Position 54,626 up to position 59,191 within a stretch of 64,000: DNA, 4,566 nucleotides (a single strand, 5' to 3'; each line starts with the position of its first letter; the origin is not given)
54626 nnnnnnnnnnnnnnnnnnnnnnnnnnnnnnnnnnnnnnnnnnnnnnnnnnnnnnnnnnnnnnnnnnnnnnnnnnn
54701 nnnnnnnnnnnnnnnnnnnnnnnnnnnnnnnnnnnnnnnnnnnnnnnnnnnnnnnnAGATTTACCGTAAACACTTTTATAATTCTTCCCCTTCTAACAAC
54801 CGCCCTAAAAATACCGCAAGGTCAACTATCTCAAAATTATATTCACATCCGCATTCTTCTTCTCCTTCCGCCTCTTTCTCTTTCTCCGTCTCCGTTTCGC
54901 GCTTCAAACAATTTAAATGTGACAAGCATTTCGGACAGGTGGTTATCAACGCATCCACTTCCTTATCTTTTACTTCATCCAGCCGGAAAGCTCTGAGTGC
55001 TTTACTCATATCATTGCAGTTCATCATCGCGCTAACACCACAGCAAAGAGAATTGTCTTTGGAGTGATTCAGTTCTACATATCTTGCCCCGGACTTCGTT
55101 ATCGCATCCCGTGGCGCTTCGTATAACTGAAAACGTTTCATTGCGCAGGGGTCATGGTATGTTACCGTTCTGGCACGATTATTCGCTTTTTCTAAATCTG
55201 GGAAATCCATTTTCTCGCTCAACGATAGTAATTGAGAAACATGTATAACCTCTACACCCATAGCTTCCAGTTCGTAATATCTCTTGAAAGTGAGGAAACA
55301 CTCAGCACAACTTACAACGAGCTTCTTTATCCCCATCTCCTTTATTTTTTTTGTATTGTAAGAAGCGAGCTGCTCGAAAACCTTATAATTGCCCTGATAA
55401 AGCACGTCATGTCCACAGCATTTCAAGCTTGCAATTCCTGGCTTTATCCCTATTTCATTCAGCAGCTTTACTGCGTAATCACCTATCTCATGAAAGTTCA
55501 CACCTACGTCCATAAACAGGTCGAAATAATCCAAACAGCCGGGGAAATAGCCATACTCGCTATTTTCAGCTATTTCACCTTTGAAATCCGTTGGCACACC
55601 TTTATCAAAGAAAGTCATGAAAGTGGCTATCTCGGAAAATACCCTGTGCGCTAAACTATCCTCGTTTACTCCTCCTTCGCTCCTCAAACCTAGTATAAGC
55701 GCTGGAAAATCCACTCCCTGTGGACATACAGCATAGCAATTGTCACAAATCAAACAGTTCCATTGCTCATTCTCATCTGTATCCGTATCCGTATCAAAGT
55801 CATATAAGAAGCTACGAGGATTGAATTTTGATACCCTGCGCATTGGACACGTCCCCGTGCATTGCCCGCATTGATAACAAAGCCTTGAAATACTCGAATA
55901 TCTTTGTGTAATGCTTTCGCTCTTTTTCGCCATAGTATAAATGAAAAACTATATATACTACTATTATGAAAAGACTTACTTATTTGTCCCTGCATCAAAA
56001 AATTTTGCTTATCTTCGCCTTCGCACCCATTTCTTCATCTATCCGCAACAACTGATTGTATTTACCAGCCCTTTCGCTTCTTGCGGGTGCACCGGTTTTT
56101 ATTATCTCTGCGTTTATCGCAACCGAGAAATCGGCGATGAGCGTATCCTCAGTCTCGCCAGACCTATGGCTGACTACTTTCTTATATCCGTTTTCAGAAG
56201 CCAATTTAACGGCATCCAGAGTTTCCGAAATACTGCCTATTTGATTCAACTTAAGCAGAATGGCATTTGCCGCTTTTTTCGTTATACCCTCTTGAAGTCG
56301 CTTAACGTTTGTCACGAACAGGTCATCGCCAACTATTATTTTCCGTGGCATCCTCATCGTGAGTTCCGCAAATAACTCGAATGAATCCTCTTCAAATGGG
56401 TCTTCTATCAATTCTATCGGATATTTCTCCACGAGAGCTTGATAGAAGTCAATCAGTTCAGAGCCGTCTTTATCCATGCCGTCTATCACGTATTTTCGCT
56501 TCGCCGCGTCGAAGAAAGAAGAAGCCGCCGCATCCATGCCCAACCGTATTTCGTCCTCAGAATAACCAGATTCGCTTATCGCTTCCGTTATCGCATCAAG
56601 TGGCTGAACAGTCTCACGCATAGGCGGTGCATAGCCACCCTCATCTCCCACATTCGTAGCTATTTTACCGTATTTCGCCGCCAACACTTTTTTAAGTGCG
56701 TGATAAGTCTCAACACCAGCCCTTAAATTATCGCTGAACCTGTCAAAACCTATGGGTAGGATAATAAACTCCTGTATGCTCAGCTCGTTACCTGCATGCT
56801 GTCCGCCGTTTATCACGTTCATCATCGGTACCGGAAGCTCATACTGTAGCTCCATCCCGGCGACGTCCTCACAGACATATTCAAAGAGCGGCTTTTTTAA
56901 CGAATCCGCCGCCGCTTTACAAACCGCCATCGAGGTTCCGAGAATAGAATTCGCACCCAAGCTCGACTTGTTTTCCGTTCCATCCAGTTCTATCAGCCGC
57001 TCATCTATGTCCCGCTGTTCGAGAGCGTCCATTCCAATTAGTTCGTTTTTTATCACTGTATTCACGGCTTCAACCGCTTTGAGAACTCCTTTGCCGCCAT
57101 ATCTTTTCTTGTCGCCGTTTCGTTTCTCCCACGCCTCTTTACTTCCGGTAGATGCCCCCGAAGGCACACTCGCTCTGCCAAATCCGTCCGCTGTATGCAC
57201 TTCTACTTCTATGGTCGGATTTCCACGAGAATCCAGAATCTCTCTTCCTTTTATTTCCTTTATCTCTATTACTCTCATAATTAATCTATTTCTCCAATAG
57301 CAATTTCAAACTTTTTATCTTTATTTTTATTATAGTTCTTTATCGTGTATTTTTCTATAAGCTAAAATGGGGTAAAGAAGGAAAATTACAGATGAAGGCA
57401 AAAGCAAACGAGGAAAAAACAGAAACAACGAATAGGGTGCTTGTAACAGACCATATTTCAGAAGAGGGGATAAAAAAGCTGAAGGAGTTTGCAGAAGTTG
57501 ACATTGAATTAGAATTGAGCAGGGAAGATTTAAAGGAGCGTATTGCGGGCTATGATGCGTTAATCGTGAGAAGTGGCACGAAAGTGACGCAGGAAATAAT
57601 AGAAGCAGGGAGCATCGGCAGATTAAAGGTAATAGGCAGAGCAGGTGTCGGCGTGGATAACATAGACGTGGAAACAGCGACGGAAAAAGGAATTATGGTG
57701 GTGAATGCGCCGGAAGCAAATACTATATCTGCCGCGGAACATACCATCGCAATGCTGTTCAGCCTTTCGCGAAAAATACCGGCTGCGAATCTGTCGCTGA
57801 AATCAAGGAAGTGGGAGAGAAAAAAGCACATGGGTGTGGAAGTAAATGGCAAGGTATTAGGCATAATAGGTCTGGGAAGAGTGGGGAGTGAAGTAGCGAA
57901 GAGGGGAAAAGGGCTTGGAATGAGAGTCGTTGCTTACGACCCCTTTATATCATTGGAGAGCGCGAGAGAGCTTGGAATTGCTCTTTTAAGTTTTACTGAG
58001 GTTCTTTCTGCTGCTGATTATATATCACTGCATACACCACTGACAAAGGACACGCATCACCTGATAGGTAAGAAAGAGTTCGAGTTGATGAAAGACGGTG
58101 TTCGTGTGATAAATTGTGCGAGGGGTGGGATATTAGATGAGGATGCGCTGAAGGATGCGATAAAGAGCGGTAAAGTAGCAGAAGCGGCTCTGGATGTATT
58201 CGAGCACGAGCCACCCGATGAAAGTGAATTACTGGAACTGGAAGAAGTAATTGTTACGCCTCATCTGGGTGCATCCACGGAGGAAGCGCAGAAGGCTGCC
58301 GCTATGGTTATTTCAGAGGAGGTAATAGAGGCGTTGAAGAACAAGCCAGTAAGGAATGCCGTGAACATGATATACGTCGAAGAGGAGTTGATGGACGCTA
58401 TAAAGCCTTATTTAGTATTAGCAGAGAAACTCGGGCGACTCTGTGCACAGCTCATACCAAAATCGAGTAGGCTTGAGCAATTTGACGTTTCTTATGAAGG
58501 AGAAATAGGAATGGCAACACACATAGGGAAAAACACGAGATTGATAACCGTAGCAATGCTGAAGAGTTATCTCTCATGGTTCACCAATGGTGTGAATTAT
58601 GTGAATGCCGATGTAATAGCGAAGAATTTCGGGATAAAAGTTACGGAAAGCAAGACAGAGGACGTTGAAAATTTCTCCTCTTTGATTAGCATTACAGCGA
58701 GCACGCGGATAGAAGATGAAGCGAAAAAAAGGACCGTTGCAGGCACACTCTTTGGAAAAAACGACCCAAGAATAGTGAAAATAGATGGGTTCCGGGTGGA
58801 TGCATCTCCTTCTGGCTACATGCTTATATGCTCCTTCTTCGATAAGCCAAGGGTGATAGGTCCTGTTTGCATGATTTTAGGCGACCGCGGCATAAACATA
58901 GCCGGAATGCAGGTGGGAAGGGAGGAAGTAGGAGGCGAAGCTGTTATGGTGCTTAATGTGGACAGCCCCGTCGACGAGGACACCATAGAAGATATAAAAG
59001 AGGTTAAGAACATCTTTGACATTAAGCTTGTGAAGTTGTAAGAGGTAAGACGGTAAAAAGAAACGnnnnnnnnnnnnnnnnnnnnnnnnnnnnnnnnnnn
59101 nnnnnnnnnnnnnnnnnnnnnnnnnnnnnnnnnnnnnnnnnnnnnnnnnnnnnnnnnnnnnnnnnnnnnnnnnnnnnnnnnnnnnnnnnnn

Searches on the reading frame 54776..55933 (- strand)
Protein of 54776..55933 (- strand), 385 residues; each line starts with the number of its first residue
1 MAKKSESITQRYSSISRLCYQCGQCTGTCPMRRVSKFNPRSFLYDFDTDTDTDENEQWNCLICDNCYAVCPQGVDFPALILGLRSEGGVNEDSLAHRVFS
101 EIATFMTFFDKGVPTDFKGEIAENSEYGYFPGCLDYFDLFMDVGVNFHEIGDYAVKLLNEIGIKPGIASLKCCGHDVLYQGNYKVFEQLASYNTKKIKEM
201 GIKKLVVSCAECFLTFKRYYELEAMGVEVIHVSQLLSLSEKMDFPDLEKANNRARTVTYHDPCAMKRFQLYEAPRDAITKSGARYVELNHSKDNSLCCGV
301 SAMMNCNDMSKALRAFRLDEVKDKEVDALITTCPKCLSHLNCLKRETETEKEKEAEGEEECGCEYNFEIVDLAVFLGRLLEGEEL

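Call 93: search_protein_families(library=pfam, proteins=[window:54776-55933:-], max_evalue=0.00001)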
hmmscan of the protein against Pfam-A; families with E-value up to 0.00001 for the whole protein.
window:54776-55933:- (385 aa): 6 families
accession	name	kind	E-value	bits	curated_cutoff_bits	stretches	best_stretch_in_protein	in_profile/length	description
PF02754.22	CCG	-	7.3e-26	90.5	20.6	2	257-340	1-84/85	Cysteine-rich domain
PF13187.11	Fer4_9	-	1.1e-07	32.3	27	1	19-73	2-50/52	4Fe-4S dicluster domain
PF13183.11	Fer4_8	-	1.5e-07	32.3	27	1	18-74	4-68/68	4Fe-4S dicluster domain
PF13237.11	Fer4_10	-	2.7e-07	30.9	25.5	1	17-71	7-53/53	4Fe-4S dicluster domain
PF13534.11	Fer4_17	-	6.1e-07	30.3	22.2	1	19-75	2-61/61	4Fe-4S dicluster domain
PF25160.1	LdpA_Fe-S-bd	-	8.1e-06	26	27.6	0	13-37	22-46/49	LdpA Fe-S cluster-binding domain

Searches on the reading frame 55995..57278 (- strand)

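Call 93: search_protein_families(library=pfam, proteins=[window:55995-57278:-], max_evalue=0.00001)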
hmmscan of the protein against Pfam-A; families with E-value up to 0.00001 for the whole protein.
window:55995-57278:- (427 aa): 3 families
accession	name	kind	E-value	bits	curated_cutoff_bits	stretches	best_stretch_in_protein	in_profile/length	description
PF00113.28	Enolase_C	-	3e-112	375.2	21.5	1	146-422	2-286/296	Enolase, C-terminal TIM barrel domain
PF03952.21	Enolase_N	-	3.9e-58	195.7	35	1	6-135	1-131/131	Enolase, N-terminal domain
PF13378.12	MR_MLE_C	-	1.3e-08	35.2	29.4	1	202-368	14-151/219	Enolase C-terminal domain-like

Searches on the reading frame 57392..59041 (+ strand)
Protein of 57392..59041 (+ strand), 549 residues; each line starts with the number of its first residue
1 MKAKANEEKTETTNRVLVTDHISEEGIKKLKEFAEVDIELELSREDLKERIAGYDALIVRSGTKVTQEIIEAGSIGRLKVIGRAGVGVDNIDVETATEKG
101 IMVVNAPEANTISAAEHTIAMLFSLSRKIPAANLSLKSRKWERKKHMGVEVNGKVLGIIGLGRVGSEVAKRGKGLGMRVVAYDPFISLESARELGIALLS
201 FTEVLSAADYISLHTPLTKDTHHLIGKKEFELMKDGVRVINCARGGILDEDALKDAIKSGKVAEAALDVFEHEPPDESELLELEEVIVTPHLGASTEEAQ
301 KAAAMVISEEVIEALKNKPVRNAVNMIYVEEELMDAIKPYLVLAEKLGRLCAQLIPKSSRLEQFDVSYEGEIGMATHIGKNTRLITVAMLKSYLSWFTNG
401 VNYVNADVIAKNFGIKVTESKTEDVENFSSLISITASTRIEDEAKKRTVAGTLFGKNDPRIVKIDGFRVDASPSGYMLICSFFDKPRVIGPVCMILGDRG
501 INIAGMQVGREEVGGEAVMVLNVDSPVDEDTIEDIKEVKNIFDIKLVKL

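Call 93: search_protein_families(library=pfam, proteins=[window:57392-59041:+], max_evalue=0.00001)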
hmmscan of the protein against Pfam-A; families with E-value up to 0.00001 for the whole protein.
window:57392-59041:+ (549 aa): 4 families
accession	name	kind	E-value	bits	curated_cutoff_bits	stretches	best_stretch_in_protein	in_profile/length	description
PF02826.25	2-Hacid_dh_C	-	9.3e-62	208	25.1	1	119-293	1-178/178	D-isomer specific 2-hydroxyacid dehydrogenase, NAD binding domain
PF00389.36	2-Hacid_dh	-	6.1e-42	142.9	24.6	1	16-325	1-134/134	D-isomer specific 2-hydroxyacid dehydrogenase, catalytic domain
PF19304.4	PGDH_inter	-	1.3e-27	96.7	27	1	337-464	2-118/119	D-3-phosphoglycerate dehydrogenase intervening domain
PF01842.31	ACT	-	1.6e-10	41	27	1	483-539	8-65/66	ACT domain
